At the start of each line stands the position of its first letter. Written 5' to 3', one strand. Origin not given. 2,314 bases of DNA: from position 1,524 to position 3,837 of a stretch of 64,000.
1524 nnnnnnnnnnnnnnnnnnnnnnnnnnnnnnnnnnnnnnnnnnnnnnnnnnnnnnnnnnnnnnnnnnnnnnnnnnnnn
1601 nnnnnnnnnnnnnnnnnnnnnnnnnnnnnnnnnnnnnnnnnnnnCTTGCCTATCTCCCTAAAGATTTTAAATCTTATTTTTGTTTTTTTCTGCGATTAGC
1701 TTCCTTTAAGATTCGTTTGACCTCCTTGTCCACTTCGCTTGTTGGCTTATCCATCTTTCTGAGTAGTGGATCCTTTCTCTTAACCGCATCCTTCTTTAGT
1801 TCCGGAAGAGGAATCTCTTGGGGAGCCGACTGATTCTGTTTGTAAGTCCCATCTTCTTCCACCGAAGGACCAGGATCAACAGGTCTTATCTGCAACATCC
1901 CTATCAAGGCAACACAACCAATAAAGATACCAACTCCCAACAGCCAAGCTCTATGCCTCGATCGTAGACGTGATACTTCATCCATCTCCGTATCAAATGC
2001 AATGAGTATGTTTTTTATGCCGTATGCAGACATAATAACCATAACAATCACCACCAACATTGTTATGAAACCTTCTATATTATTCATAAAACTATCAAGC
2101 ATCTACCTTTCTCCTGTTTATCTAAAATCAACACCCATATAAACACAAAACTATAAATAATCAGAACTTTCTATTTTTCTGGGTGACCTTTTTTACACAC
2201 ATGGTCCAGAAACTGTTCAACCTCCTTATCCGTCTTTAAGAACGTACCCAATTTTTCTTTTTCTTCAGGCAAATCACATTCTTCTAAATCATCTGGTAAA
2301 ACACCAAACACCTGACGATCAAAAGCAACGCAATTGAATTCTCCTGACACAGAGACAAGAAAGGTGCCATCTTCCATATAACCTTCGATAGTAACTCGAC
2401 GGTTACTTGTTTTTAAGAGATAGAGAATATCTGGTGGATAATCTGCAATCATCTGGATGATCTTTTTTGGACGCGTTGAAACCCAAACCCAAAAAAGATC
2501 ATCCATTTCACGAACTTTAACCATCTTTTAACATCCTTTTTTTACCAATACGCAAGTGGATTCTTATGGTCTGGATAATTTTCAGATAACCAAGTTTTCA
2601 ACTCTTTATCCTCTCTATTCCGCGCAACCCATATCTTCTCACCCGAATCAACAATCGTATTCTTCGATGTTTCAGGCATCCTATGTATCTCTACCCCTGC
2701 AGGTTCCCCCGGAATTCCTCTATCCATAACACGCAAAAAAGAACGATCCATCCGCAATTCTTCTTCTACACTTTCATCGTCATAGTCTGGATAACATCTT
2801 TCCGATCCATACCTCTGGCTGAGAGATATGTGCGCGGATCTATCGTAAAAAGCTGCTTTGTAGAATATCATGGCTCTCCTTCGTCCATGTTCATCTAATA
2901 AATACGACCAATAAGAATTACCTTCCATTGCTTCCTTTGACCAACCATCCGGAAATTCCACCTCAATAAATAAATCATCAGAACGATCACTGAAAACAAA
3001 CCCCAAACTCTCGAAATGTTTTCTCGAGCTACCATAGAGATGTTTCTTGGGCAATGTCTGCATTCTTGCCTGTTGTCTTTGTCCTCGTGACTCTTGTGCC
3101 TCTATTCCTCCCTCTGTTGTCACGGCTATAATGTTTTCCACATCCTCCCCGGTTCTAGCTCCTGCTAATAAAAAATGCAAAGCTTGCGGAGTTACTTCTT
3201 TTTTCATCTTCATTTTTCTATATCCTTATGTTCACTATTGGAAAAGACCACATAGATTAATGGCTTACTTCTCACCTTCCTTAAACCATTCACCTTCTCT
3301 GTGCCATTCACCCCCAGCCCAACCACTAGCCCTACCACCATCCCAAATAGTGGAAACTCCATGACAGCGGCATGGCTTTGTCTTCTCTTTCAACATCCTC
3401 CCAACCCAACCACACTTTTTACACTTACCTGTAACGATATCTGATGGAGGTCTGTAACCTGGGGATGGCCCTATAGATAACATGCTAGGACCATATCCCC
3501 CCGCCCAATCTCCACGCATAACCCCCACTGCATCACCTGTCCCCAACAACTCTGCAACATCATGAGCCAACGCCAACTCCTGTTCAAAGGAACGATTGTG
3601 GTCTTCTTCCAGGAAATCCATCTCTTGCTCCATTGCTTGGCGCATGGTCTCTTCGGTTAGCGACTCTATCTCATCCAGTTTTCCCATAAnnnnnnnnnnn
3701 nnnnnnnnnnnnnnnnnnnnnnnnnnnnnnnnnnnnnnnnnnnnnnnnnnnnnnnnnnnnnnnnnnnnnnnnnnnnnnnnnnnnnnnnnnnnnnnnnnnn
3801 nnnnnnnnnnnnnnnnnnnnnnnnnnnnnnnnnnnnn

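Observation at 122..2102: Phage-borne SPFH/band-7 lipoprotein with coupled polytopic membrane partner and adjacent two-TM basic-tail protein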

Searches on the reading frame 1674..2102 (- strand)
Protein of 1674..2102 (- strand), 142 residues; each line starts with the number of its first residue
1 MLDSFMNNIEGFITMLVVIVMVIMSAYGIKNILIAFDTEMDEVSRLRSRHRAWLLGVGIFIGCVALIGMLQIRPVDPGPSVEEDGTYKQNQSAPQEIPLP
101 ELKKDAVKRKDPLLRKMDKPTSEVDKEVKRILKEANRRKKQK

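Call 3: search_protein_families(library=pfam, proteins=[window:1674-2102:-], max_evalue=1)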
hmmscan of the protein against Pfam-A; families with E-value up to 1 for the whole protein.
window:1674-2102:- (142 aa): 4 families
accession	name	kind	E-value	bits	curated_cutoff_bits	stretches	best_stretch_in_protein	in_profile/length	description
PF07264.17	EI24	-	0.028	15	32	1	14-70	135-193/199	Sulfate transporter CysZ/Etoposide-induced protein 2.4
PF11118.13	DUF2627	-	0.084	13.9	22.4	1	12-68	3-57/76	Protein of unknown function (DUF2627)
PF11190.13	DUF2976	-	0.12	12.8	28.2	1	4-67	14-75/87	Protein of unknown function (DUF2976)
PF20176.3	DUF6541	-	0.36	9.5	29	1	14-72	434-492/646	Family of unknown function (DUF6541)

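Call 4: search_protein_families(library=phrogs, proteins=[window:1674-2102:-], max_evalue=0.1)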
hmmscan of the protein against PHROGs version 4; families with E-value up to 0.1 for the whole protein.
window:1674-2102:- (142 aa): 0 families

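Call 46: search_protein_families(library=pfam, alignment_id=A2, max_evalue=0.01)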
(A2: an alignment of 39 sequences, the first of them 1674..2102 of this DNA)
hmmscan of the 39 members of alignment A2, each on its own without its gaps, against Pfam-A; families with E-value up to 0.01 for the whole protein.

A. member 1, window:1674-2102:- (142 aa): 0 families

B. families by the number of members that match (of 39 scanned): 18 families
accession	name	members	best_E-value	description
PF12725.13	DUF3810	2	0.00066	Protein of unknown function (DUF3810)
PF00499.25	Oxidored_q3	1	0.00023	NADH-ubiquinone/plastoquinone oxidoreductase chain 6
PF11992.13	TgpA_N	1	0.0017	TgpA N-terminal domain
PF15420.11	Abhydrolase_9_N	1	0.0017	Alpha/beta-hydrolase family N-terminus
PF13491.11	FtsK_4TM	1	0.0022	4TM region of DNA translocase FtsK/SpoIIIE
PF04647.20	AgrB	1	0.0037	Accessory gene regulator B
PF11026.13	DUF2721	1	0.0038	Protein of unknown function (DUF2721)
PF13567.11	DUF4131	1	0.004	Domain of unknown function (DUF4131)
PF16357.10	PepSY_TM_like_2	1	0.0042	Putative PepSY_TM-like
PF20040.4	DUF6442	1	0.0048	Family of unknown function (DUF6442)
PF13800.11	Sigma_reg_N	1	0.0066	Sigma factor regulator N-terminal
PF14004.11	DUF4227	1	0.0067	Protein of unknown function (DUF4227)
PF06785.16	UPF0242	1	0.0071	Uncharacterised protein family (UPF0242) N-terminus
PF13301.11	DUF4079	1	0.0073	Protein of unknown function (DUF4079)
PF00060.32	Lig_chan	1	0.0076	Ligand-gated ion channel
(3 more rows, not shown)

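Call 47: search_protein_families(library=phrogs, alignment_id=A2, max_evalue=0.001)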
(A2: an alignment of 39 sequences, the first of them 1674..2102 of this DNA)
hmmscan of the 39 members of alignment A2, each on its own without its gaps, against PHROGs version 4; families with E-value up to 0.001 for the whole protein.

A. member 1, window:1674-2102:- (142 aa): 0 families

B. families by the number of members that match (of 39 scanned): 2 families
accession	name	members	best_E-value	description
phrog_13586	-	1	5.7e-86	-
phrog_32239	-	1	7.8e-79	-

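Call 49: search_solved_structures(query=A2, max_evalue=10)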
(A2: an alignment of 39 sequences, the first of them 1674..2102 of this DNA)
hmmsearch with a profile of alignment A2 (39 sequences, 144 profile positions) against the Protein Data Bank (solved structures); distinct sequences matched with E-value up to 10: 69 (the best 60 are shown).
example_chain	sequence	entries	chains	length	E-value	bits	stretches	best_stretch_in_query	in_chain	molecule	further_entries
6b87_A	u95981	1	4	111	0.0054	20.1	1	14-68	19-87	TMHC2_E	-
9sed_A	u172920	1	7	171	0.0069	19.8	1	2-72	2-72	Small-conductance mechanosensitive channel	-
9llg_M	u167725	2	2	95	0.0069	19.8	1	9-78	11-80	De novo designed negative allosteric GPCR exoframe modulator targeting TM5/6/7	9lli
24xy_R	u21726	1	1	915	0.011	19.2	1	6-73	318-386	Soluble cytochrome b562,P2Y purinoceptor 13,LgBiT tag,GFP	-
9bia_B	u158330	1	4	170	0.014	18.8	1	7-83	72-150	Ninjurin-1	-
24vc_C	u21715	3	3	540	0.015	18.7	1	12-82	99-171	Lysosomal cobalamin transport escort protein LMBD1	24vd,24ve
9sdb_A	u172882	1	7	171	0.02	18.3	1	2-67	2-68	Small-conductance mechanosensitive channel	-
9sdg_A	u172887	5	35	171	0.021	18.2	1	2-67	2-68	Small-conductance mechanosensitive channel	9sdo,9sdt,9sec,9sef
9seh_A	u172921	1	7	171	0.021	18.2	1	2-67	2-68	Small-conductance mechanosensitive channel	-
7ymj_A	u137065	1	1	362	0.11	15.8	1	10-73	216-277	alpha1A-adrenergic receptor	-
9ydu_A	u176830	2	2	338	0.13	15.7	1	12-75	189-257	P2Y purinoceptor 14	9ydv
6pnj_F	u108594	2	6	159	0.19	15.1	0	55-97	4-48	Photosystem I reaction center protein PsaF subunit III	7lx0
8uip_A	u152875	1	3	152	0.45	13.9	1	14-77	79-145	Ninjurin-1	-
8cqr_E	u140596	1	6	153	0.45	13.9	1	14-77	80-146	Ninjurin-1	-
8e9g_H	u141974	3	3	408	0.46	13.9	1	12-89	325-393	NADH-quinone oxidoreductase subunit H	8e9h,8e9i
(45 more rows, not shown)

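Call 54: find_homologous_proteins(query=A2, max_evalue=0.001)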
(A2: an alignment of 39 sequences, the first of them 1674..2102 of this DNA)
Query A2 (39 sequences) (142 aa, profile of the alignment): 4 proteins with E <= 0.001 among 5059 candidates.
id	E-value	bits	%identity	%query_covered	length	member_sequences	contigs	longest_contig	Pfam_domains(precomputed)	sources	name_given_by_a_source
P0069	1.8e-20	91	100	100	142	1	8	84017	-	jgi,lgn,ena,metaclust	metaclust:\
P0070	9.2e-16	76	45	8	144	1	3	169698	-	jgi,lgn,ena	-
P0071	2.1e-5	43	-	-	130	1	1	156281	-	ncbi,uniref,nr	ncbi:hypothetical protein FDI24_gp212 [Acidovorax phage ACP17]|uniref:Uncharacterized protein n=1 Ta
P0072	1.1e-4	40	-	-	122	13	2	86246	-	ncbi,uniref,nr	ncbi:hypothetical protein [Pseudomonas phage vB_PaeM_PAO1_Ab03]|uniref:Uncharacterized protein n=1 T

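Call 66: search_protein_representatives(protein=window:1674-2102:-)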
Query: 142 residues. Proteins with E-value up to 0.001 (for the whole library): 3; up to 1e-10: 1; up to 1e-30: 1. The best 3 are listed.
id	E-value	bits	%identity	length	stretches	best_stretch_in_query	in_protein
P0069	1.2e-86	303.6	100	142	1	1-142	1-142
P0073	2.0e-04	37.5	31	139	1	18-135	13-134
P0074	4.5e-04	36.4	28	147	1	12-140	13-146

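Call 70: predict_structure(alignment_id=A3)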
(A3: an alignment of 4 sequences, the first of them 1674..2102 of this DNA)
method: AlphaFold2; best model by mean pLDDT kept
length: 142 residues; sequences in the alignment: 4
mean_pLDDT: 62.1   pTM: 0.25
mean pLDDT of the five models: 62.1, 59.9, 59.4, 58.8, 58.2
residues with pLDDT >= 90: 1; 70-90: 52; 50-70: 44; < 50: 45
segments of 3 or more residues with pLDDT < 50: 72-111, 113-115
pLDDT, mean of each block of 10 residues (from residue 1): 67 82 79 60 55 71 72 45 42 42 45 49 71 87 71
secondary structure, 60 per line:
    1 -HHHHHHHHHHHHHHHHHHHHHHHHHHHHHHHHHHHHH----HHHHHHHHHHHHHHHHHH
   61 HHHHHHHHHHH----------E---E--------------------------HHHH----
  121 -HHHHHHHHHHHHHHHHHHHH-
elements in order: H2-38 H43-71 H113-116 H122-141

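Call 103: search_protein_families(library=padloc, proteins=[window:1674-2102:-], max_evalue=0.01)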
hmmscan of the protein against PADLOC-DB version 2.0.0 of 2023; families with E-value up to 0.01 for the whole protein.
window:1674-2102:- (142 aa): 0 families

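Call 104: search_protein_families(library=ncbifam, proteins=[window:1674-2102:-], max_evalue=0.01)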
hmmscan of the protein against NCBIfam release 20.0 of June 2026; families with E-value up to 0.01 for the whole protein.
window:1674-2102:- (142 aa): 0 families

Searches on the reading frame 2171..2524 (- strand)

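Call 3: search_protein_families(library=pfam, proteins=[window:2171-2524:-], max_evalue=1)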
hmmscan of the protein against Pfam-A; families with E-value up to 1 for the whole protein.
window:2171-2524:- (117 aa): 1 family
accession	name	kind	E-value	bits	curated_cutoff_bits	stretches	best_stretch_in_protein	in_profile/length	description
PF22034.2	B129_C2H2-zf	-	0.11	13.2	27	1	103-112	12-21/22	Uncharacterized protein B-129, C2H2 zinc finger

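Call 4: search_protein_families(library=phrogs, proteins=[window:2171-2524:-], max_evalue=0.1)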
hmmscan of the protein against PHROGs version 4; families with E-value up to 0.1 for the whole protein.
window:2171-2524:- (117 aa): 0 families

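Call 103: search_protein_families(library=padloc, proteins=[window:2171-2524:-], max_evalue=0.01)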
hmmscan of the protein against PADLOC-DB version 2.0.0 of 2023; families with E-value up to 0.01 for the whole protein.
window:2171-2524:- (117 aa): 0 families

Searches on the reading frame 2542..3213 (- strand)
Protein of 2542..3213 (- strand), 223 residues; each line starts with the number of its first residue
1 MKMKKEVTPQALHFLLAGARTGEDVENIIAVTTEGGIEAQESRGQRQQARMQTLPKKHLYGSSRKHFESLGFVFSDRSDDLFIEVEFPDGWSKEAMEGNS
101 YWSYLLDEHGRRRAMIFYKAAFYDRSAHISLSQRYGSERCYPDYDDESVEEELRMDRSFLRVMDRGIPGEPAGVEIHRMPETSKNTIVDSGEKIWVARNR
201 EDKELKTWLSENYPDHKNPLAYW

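Call 3: search_protein_families(library=pfam, proteins=[window:2542-3213:-], max_evalue=1)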
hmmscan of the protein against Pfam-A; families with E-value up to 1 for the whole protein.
window:2542-3213:- (223 aa): 2 families
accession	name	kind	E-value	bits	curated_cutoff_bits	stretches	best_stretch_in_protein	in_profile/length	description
PF15409.12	PH_8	-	0.041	14.6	30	1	177-209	50-82/89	Pleckstrin homology domain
PF19088.6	TUTase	-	0.25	11.5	25.8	1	28-90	26-89/138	TUTase nucleotidyltransferase domain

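Call 4: search_protein_families(library=phrogs, proteins=[window:2542-3213:-], max_evalue=0.1)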
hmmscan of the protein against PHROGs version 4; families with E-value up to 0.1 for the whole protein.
window:2542-3213:- (223 aa): 0 families

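Call 103: search_protein_families(library=padloc, proteins=[window:2542-3213:-], max_evalue=0.01)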
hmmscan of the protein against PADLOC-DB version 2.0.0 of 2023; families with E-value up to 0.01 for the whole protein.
window:2542-3213:- (223 aa): 0 families

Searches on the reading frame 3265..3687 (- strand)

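Call 3: search_protein_families(library=pfam, proteins=[window:3265-3687:-], max_evalue=1)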
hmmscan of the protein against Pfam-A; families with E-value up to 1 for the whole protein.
window:3265-3687:- (140 aa): 0 families

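Call 4: search_protein_families(library=phrogs, proteins=[window:3265-3687:-], max_evalue=0.1)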
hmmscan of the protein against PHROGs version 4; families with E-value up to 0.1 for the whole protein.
window:3265-3687:- (140 aa): 1 family
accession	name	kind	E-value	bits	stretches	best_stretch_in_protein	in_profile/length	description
phrog_36337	-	unknown function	0.074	14.2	0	78-113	7-45/65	-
